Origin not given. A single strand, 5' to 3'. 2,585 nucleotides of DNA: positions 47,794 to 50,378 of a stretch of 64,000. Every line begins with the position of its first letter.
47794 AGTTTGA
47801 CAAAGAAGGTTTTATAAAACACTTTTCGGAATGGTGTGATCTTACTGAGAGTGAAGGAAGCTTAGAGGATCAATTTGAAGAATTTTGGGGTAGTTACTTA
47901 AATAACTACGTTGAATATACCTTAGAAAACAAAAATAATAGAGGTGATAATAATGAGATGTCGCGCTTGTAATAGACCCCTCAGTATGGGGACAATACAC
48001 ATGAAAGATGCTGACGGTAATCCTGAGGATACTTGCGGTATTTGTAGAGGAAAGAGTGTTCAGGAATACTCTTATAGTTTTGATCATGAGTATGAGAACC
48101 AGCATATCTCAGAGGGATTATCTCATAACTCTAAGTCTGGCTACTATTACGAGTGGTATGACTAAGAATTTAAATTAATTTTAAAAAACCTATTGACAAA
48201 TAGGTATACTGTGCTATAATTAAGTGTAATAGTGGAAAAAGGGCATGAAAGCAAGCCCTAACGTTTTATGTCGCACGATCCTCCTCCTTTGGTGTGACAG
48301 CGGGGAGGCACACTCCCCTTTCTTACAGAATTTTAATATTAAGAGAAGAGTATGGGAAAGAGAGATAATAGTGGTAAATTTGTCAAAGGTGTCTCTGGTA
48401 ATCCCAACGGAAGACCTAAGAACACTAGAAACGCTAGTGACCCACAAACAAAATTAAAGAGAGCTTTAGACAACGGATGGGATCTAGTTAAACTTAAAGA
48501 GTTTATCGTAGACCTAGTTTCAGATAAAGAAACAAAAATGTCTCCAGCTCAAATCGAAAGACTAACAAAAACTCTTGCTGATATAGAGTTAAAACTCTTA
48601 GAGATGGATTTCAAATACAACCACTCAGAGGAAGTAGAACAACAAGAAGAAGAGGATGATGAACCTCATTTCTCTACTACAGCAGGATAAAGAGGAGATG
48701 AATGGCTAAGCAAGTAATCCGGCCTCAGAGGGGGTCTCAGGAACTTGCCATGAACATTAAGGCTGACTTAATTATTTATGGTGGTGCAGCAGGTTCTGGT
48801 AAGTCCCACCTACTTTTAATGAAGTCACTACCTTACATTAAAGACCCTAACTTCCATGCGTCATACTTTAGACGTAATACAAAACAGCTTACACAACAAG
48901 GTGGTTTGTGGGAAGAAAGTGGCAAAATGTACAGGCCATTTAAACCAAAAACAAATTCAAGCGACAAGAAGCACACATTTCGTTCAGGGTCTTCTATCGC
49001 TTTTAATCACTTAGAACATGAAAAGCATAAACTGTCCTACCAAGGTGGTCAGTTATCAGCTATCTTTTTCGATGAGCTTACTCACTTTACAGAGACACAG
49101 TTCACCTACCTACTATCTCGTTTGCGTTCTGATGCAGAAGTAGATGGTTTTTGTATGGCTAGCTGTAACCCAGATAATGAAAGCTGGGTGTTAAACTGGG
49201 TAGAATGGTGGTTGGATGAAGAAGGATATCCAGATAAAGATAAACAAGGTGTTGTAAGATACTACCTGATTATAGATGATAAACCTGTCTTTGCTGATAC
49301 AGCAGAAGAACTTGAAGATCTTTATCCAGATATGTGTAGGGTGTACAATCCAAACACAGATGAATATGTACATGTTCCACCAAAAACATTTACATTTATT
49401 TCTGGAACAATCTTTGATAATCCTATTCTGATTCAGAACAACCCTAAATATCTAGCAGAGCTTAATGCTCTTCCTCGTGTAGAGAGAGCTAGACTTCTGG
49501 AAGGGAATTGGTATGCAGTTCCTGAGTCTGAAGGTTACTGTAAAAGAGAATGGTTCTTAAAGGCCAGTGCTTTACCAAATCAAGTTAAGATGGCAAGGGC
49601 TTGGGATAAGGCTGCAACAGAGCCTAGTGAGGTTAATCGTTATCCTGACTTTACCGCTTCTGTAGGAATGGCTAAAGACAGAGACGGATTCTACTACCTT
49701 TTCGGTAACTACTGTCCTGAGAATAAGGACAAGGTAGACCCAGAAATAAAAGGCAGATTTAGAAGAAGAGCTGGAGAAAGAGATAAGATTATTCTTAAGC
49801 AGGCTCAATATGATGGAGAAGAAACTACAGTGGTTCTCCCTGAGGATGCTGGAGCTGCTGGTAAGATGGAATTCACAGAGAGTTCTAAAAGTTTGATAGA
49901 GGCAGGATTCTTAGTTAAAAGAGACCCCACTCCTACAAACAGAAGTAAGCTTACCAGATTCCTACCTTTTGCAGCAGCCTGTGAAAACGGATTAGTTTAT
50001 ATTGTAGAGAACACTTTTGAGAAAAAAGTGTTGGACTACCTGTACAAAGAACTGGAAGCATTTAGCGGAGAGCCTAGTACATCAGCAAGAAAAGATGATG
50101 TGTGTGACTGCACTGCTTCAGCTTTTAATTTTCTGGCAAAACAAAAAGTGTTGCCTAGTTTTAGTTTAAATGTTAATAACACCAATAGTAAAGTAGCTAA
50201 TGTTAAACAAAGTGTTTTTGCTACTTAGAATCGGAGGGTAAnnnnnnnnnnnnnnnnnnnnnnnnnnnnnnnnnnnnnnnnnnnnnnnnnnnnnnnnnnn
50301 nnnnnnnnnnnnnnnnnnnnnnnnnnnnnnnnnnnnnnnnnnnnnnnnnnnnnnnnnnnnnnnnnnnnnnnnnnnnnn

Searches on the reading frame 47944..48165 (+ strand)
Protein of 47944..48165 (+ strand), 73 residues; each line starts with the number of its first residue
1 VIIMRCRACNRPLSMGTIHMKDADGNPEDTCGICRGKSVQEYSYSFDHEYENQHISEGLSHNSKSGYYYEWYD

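Call 3: search_protein_families(library=pfam, proteins=[window:47944-48165:+], max_evalue=0.1)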
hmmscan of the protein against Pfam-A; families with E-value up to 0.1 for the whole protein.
window:47944-48165:+ (73 aa): 1 family
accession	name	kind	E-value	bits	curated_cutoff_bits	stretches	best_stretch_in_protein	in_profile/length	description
PF19474.4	DUF6011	-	0.002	18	26.6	1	5-14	10-19/37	Family of unknown function (DUF6011)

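Call 4: search_protein_families(library=phrogs, proteins=[window:47944-48165:+], max_evalue=0.01)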
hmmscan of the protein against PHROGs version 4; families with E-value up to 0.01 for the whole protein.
window:47944-48165:+ (73 aa): 3 families
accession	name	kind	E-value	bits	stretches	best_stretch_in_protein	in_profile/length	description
phrog_10364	-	unknown function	7.5e-05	23.9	1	4-51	1-45/62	-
phrog_37033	-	unknown function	0.00021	22.5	1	3-62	18-74/83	-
phrog_23358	-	unknown function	0.0091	17.4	0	4-39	1-34/58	-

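Call 84: search_protein_families(library=padloc, proteins=[window:47944-48165:+], max_evalue=0.01)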
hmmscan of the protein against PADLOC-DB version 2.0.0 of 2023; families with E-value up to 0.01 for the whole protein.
window:47944-48165:+ (73 aa): 0 families

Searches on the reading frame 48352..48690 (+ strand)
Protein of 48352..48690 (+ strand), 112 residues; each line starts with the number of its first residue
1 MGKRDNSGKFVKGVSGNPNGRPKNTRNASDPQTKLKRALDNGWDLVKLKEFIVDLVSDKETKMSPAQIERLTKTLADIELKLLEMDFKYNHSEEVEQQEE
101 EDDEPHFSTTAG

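Call 3: search_protein_families(library=pfam, proteins=[window:48352-48690:+], max_evalue=0.1)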
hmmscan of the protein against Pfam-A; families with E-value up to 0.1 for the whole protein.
window:48352-48690:+ (112 aa): 1 family
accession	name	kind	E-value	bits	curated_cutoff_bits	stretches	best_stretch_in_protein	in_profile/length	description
PF18932.5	DUF5681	-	1.5e-07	32.3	27.5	1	7-40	2-29/77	Family of unknown function (DUF5681)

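Call 4: search_protein_families(library=phrogs, proteins=[window:48352-48690:+], max_evalue=0.01)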
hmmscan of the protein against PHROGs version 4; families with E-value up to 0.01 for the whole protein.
window:48352-48690:+ (112 aa): 2 families
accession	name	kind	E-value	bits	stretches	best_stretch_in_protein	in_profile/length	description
phrog_4114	-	unknown function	1.1e-08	36.1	1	1-109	1-117/123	-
phrog_26239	-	unknown function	4e-05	25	1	2-39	13-51/146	-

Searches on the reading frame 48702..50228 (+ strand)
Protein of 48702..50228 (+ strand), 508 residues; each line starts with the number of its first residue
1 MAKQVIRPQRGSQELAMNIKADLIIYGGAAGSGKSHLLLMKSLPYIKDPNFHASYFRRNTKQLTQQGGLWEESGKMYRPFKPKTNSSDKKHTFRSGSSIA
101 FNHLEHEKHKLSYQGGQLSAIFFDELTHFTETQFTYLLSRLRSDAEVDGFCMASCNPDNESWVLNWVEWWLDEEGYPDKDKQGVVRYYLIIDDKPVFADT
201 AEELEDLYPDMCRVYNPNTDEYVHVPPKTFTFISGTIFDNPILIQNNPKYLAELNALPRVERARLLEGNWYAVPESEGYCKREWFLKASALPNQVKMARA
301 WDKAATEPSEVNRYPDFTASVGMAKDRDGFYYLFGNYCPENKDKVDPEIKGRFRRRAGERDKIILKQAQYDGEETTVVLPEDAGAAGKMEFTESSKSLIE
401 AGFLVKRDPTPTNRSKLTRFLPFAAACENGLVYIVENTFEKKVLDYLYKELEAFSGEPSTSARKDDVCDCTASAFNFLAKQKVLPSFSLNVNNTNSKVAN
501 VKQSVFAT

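Call 3: search_protein_families(library=pfam, proteins=[window:48702-50228:+], max_evalue=0.1)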
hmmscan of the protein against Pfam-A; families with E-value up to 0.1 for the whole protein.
window:48702-50228:+ (508 aa): 4 families
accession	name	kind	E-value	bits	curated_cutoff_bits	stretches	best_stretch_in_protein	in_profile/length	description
PF03237.21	Terminase_6N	-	3.7e-27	95.8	22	1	25-285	1-213/215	Terminase large subunit, T4likevirus-type, N-terminal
PF17289.8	Terminase_6C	-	1.3e-10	41.9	22.6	1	300-476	2-153/155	Terminase RNaseH-like domain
PF04466.19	Terminase_3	-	3.5e-06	27.2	23.2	1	83-167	66-144/201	Phage terminase large subunit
PF24389.1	ORC-CDC6-like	-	0.019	14.1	27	0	96-145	195-244/571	ORC-CDC6-like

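Call 4: search_protein_families(library=phrogs, proteins=[window:48702-50228:+], max_evalue=0.01)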
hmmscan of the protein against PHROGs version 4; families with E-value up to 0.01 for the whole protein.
window:48702-50228:+ (508 aa): 10 families
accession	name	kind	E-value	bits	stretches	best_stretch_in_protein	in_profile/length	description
phrog_979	-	head and packaging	6.7e-190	633.9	1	3-504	148-625/642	terminase large subunit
phrog_9453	-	head and packaging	1.5e-79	267.9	1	268-490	1-222/233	terminase large subunit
phrog_9526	-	head and packaging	2.1e-62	212.1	1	3-271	5-271/280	terminase large subunit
phrog_2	-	head and packaging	3e-15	57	1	7-482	265-596/807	terminase large subunit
phrog_12171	-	head and packaging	5.2e-14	53.3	1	371-482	1-99/110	terminase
phrog_38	-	head and packaging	1.8e-10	41.2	1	273-488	521-713/760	terminase large subunit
phrog_3717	-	head and packaging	7.5e-07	29.9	1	83-161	90-168/277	terminase large subunit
phrog_15848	-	head and packaging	0.00065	20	1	19-144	16-140/272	terminase large subunit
phrog_592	-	other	0.00069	20.4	0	60-146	16-107/193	thymidine kinase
phrog_5573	-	head and packaging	0.0017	18.8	0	404-476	164-232/250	terminase large subunit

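Call 12: search_dna_similar(query=window:48702-50228:+, collection=phages, mode=protein, max_rows=15)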
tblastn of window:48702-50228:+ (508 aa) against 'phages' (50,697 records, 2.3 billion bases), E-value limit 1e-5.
Records with a match: 1553; places in all: 1579; records where one place covers at least 80% of the query: 1218.
Best place of each record, by identity: <60% 1553.
By first word of the organism name: Escherichia 353; Pseudomonas 240; Vibrio 150; Salmonella 144; Rheinheimera 115; Acinetobacter 107; Arthrobacter 68; Klebsiella 45; Erwinia 36; Campylobacter 24; and 58 more.
By host as written in the record: - 215; Rheinheimera sp. BAL341 115; Escherichia coli 102; Pseudomonas aeruginosa 73; Arthrobacter sp. ATCC 21022 51; Escherichia coli K-12 MG1655 50; Acinetobacter baumannii 41; Pseudomonas aeruginosa PAO1 26; and 386 more.
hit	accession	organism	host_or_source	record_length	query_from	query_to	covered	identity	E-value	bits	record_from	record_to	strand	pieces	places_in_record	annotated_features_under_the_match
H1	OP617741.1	Klebsiella phage KP13-16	Klebsiella pneumoniae KP13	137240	1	464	91%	54.1%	9e-160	508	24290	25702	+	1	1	hypothetical protein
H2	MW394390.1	Klebsiella phage vB_KpM_FBKp34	Klebsiella pneumoniae K6453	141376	1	464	91%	54.1%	9e-160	508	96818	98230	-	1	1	putative terminase large subunit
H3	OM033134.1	Aeromonas phage phiA009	Aeromonas sp.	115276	6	503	98%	50.0%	6e-127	508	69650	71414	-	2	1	terminase | putative terminase large subunit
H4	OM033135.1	Aeromonas phage phiA019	Aeromonas sp.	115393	6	503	98%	50.0%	6e-127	508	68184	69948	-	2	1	terminase | putative terminase large subunit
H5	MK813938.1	Aeromonas phage 2L372X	Aeromonas hydrophila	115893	6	506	97%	50.5%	4e-130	519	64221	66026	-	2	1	2L372X_103: terminase | 2L372X_104: putative terminase large subunit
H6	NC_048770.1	Aeromonas phage 2L372X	Aeromonas hydrophila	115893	6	506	97%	50.5%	4e-130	519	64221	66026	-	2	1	2L372X_103: terminase large subunit | 2L372X_104: terminase large subunit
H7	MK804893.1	Aeromonas phage 2L372D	Aeromonas hydrophila;Aeromonas ...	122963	6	506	97%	50.5%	4e-130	519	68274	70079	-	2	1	terminase | putative terminase large subunit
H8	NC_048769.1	Aeromonas phage 2L372D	Aeromonas hydrophila;Aeromonas ...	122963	6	506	97%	50.5%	4e-130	519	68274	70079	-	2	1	terminase large subunit (x2)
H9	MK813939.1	Aeromonas phage 4L372D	Aeromonas hydrophila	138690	6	506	97%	50.5%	4e-130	519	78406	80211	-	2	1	4L372D_130: terminase | 4L372D_131: terminase large subunit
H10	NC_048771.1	Aeromonas phage 4L372D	Aeromonas hydrophila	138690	6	506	97%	50.5%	4e-130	519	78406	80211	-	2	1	4L372D_130: terminase large subunit | 4L372D_131: terminase large subunit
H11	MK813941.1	Aeromonas phage 4L372XY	Aeromonas hydrophila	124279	6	503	96%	50.6%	1e-128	516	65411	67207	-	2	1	4L372XY_110: terminase | 4L372XY_111: putative terminase large subunit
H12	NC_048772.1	Aeromonas phage 4L372XY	Aeromonas hydrophila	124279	6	503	96%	50.6%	1e-128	516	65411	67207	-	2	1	4L372XY_110: terminase large subunit | 4L372XY_111: terminase large subunit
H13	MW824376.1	Vibrio phage 355E48.1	Vibrio crassostreae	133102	1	487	96%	49.1%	2e-148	476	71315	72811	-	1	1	hypothetical protein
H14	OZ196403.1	Vibrio phage K354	Seawater and oysters mix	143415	1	487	96%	49.1%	2e-148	476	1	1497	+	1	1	terminase large subunit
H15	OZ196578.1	Vibrio phage K408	Seawater and oysters mix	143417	1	487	96%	49.1%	2e-148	476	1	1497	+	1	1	terminase large subunit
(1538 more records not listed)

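Call 44: find_related_loci(query=window:48702-50228:+, collection=viral_contigs, flank=9000)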
Query window:48702-50228:+ (508 aa) in viral_contigs; peptide patterns used: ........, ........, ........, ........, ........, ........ (x = any residue, [..] = any of these).
20 stretches matched a pattern; 17 encode a relative of the query (tblastn E <= 1e-3); 17 distinct loci.
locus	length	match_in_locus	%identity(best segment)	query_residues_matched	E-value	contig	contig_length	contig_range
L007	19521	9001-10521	75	2-508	0e+0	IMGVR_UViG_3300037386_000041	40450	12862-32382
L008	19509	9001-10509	72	3-504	0e+0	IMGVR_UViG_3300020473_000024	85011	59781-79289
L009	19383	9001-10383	42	29-495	1e-121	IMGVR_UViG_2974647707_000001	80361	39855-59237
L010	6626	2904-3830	57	161-466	6e-119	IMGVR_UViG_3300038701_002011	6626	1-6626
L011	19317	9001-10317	39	29-497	3e-92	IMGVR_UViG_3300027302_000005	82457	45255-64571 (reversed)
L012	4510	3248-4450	39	29-456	8e-90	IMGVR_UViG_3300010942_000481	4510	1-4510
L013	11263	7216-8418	39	29-456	1e-89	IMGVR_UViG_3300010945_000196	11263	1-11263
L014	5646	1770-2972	39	29-456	1e-89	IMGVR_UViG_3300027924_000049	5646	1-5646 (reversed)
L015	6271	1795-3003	41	29-456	6e-87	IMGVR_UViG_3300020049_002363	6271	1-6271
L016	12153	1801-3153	37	4-479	5e-83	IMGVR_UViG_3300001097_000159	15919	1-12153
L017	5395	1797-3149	37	4-479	4e-83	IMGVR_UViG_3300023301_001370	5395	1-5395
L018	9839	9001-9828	49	4-284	9e-81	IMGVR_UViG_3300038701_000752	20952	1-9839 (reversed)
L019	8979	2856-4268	34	6-506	8e-77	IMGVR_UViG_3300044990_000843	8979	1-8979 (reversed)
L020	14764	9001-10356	36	6-478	2e-73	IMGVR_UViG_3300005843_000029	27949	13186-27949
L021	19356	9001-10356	36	6-478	2e-73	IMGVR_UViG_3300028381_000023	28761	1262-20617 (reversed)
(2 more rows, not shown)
